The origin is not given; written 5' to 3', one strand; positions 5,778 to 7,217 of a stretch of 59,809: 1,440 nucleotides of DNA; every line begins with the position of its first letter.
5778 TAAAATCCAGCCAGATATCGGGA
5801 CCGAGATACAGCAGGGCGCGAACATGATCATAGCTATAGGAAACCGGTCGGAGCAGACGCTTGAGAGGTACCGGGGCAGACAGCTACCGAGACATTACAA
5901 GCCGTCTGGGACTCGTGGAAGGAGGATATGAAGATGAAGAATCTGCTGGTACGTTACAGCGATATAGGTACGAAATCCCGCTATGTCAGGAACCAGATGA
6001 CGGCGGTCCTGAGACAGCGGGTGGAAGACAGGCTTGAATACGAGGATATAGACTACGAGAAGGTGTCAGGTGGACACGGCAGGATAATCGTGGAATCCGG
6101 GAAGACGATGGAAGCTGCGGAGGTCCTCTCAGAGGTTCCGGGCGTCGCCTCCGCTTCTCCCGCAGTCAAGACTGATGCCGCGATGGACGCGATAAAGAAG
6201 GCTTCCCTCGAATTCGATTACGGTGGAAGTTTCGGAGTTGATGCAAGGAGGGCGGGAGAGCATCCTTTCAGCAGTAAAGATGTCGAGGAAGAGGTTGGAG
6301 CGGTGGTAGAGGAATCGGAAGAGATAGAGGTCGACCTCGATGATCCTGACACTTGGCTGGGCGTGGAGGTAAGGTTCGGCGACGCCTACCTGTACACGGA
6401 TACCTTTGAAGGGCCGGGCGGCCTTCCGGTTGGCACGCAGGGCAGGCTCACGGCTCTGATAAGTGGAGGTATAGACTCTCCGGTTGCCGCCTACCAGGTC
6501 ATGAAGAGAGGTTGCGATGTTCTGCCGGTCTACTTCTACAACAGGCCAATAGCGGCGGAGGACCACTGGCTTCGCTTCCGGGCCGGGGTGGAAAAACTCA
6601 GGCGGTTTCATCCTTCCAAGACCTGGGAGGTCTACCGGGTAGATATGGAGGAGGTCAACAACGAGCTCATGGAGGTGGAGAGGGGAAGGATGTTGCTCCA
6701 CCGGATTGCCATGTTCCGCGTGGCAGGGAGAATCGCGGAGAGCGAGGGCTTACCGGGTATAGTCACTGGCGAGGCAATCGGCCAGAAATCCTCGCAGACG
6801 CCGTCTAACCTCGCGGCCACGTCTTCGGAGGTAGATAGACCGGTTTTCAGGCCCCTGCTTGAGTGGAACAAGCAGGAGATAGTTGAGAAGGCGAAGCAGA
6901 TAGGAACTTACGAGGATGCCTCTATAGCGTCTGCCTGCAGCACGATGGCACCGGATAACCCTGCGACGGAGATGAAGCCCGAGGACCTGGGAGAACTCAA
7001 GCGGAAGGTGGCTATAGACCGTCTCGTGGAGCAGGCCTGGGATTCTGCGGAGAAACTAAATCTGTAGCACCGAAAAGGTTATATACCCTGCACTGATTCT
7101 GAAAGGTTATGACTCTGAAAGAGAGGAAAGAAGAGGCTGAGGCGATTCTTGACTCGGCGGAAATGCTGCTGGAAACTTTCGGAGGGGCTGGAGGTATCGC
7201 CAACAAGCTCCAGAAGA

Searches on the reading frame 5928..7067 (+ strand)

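Call 46: search_protein_families(library=pfam, proteins=[window:5928-7067:+], max_evalue=0.0001)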
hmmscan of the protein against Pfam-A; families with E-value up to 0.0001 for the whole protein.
window:5928-7067:+ (379 aa): 3 families
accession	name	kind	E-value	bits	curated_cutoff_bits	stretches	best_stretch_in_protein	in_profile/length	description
PF02568.20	ThiI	-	2.3e-48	164.9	20.5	1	169-361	1-195/197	Thiamine biosynthesis protein (ThiI)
PF02926.22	THUMP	-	1.6e-10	41.7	20.6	1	98-158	22-84/84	THUMP domain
PF22025.1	ThiI_fer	-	4.6e-10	40.2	25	1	6-77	2-72/72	ThiI ferredoxin-like domain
